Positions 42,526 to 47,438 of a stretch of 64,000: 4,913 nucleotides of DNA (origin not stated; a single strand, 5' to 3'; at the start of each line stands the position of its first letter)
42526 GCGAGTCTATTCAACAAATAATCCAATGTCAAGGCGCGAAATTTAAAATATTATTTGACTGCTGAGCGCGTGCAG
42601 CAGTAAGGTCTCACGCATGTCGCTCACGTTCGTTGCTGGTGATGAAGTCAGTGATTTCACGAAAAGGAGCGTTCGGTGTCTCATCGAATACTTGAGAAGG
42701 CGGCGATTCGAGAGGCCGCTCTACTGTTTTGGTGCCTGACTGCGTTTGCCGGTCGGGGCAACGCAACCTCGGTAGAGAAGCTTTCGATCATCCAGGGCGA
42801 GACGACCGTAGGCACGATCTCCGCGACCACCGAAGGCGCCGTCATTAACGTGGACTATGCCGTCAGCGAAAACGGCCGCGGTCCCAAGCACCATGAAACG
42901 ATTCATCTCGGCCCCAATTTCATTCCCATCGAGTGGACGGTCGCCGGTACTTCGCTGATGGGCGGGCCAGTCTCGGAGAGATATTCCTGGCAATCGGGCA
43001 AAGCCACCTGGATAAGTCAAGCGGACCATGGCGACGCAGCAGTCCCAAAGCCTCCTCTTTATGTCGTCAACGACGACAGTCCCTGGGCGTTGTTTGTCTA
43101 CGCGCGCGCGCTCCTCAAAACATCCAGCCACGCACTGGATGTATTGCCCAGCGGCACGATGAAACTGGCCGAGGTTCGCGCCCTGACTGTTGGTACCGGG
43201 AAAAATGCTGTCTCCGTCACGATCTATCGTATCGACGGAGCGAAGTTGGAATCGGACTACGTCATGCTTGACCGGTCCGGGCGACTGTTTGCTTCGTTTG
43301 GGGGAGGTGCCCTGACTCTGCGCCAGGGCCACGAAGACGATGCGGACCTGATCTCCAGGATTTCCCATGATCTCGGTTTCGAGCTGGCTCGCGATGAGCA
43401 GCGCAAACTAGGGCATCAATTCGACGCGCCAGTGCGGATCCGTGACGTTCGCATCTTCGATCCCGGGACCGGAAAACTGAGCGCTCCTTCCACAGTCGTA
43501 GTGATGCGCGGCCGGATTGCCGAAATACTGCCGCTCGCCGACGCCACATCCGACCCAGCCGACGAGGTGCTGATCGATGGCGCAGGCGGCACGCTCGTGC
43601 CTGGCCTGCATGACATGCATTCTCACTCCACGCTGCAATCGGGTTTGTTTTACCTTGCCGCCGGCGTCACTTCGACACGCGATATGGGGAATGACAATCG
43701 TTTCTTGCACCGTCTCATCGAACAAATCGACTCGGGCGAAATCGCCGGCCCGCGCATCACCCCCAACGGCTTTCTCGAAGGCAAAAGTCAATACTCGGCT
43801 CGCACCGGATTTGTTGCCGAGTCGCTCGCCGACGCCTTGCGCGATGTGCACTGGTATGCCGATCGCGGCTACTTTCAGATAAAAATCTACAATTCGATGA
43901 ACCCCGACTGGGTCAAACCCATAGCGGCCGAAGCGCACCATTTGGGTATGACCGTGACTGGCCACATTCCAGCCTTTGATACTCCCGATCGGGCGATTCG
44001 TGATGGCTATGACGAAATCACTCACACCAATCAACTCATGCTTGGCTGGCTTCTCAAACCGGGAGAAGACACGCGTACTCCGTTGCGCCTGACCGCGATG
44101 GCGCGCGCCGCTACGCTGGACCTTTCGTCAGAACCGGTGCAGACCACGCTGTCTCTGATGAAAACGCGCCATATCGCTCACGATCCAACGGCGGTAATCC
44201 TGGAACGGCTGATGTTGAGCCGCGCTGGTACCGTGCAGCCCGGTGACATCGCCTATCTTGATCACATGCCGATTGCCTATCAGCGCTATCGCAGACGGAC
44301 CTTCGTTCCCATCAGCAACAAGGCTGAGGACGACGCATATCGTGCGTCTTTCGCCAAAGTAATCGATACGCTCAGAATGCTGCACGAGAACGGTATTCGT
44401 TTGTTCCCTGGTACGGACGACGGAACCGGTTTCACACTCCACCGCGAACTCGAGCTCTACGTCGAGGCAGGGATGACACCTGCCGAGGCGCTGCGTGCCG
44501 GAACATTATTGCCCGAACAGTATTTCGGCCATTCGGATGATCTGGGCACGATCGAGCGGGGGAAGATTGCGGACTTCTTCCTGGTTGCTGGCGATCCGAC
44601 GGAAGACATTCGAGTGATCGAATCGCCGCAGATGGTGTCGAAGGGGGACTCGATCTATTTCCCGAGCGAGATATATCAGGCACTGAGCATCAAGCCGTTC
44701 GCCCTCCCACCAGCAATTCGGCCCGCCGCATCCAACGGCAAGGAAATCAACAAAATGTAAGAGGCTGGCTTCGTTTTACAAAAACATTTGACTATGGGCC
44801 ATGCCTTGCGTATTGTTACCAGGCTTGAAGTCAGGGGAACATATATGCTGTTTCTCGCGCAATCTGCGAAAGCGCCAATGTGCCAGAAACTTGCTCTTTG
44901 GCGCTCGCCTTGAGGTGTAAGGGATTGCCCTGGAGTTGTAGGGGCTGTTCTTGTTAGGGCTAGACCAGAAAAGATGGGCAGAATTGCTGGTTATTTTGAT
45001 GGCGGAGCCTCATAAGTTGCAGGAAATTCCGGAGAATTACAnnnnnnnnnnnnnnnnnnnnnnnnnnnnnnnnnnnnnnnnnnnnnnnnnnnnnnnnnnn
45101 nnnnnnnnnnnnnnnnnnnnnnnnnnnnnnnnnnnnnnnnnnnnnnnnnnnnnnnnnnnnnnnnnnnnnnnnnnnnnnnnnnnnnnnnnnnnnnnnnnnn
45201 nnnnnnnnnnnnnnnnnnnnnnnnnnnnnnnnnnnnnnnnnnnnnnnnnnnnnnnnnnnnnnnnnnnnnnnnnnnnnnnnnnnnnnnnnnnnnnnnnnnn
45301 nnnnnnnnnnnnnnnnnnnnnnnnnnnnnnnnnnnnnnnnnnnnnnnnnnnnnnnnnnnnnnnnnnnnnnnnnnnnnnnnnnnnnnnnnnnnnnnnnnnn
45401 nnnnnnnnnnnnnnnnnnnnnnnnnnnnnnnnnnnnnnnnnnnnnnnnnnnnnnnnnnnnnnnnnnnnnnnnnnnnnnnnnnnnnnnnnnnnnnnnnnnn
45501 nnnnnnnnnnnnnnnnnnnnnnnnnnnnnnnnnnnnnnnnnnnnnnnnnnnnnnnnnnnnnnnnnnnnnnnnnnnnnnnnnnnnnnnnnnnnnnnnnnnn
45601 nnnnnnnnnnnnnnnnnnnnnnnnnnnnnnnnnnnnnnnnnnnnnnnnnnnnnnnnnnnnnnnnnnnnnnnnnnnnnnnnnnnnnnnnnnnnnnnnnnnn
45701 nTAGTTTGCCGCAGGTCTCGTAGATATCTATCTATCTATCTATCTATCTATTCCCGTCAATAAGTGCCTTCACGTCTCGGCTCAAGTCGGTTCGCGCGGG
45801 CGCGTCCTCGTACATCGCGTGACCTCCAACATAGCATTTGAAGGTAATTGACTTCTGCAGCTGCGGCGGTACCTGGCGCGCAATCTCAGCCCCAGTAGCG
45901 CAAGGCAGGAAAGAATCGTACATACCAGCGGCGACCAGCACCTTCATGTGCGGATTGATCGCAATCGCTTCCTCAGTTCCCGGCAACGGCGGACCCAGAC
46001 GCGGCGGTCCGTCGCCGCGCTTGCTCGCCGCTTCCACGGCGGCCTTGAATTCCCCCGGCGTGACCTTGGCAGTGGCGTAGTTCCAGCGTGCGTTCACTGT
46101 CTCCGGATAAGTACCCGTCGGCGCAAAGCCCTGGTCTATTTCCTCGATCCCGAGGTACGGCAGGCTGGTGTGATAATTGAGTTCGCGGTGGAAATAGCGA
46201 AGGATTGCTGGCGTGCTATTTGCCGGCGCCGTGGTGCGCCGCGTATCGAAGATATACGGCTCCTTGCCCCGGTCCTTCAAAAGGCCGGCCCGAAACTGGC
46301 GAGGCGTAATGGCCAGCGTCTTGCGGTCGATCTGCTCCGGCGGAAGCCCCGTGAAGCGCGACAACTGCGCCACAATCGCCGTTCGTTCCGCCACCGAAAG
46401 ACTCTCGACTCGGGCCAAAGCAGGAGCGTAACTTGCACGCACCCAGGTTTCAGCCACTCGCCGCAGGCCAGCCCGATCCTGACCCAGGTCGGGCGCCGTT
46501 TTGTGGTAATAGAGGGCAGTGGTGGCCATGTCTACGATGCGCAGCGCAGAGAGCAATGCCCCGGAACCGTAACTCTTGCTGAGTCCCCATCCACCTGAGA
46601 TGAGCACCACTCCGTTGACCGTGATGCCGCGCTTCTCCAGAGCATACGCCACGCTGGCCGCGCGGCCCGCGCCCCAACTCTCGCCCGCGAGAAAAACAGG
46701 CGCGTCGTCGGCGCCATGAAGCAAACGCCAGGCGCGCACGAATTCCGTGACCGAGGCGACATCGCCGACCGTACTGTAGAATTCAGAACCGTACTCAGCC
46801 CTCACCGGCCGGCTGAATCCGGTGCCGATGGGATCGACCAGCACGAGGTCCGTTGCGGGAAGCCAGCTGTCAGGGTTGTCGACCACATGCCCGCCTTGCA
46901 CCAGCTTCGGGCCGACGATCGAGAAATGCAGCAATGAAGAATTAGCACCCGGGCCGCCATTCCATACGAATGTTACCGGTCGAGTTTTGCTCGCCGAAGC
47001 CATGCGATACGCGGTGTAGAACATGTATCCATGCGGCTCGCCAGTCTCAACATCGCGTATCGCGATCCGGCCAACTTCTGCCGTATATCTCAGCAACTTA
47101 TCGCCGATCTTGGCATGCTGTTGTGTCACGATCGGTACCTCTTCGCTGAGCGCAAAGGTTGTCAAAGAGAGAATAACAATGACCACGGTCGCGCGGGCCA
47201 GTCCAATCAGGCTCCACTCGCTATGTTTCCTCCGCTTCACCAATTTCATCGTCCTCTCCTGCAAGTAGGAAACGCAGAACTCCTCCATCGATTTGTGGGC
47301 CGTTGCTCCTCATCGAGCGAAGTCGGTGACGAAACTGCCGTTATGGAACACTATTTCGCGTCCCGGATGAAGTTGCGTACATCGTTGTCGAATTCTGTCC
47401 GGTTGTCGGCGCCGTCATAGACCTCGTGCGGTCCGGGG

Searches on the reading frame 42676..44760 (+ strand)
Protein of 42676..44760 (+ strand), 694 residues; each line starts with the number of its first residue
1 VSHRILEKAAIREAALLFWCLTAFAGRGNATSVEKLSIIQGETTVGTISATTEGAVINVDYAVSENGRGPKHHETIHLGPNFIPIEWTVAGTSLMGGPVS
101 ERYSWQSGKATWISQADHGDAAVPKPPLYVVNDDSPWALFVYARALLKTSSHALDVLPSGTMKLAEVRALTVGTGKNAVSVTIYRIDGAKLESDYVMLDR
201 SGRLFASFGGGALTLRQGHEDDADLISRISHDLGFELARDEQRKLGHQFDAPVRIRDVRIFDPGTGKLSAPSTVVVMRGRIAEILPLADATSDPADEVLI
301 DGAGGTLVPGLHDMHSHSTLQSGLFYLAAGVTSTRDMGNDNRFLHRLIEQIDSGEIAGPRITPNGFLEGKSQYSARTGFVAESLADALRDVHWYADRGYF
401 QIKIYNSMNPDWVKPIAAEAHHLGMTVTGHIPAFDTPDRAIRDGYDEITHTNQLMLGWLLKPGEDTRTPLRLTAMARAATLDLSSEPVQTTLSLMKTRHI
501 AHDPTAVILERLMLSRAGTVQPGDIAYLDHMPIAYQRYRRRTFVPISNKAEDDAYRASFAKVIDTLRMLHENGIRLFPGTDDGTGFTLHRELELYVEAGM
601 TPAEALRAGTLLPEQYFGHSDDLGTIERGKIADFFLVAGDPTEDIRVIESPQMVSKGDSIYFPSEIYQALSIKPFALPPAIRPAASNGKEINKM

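Call 91: search_protein_families(library=pfam, proteins=[window:42676-44760:+], max_evalue=0.00001)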
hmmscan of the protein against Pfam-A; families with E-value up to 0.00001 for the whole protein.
window:42676-44760:+ (694 aa): 1 family
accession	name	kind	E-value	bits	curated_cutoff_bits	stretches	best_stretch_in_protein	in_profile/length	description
PF01979.26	Amidohydro_1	-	2.5e-20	73.4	25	1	327-655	46-336/345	Amidohydrolase family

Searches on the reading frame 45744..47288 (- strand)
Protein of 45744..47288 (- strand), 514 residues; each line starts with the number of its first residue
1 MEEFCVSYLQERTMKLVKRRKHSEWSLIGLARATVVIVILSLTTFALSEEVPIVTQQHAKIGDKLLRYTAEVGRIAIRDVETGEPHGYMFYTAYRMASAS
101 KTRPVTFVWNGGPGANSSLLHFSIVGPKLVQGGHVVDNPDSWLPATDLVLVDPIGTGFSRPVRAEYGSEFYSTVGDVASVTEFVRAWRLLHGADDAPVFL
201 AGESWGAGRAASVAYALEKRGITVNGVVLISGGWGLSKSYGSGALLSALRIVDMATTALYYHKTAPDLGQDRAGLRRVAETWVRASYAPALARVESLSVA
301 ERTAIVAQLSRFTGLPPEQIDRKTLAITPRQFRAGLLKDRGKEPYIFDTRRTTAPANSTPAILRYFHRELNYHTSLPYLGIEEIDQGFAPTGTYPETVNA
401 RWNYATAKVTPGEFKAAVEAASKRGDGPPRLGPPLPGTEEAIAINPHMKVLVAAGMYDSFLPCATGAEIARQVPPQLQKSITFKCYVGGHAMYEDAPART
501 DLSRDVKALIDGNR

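Call 91: search_protein_families(library=pfam, proteins=[window:45744-47288:-], max_evalue=0.00001)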
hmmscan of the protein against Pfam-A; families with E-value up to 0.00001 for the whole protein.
window:45744-47288:- (514 aa): 1 family
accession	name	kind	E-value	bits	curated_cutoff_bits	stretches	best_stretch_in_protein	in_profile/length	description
PF00450.28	Peptidase_S10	-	8.2e-12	45.6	21.9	1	86-206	23-146/420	Serine carboxypeptidase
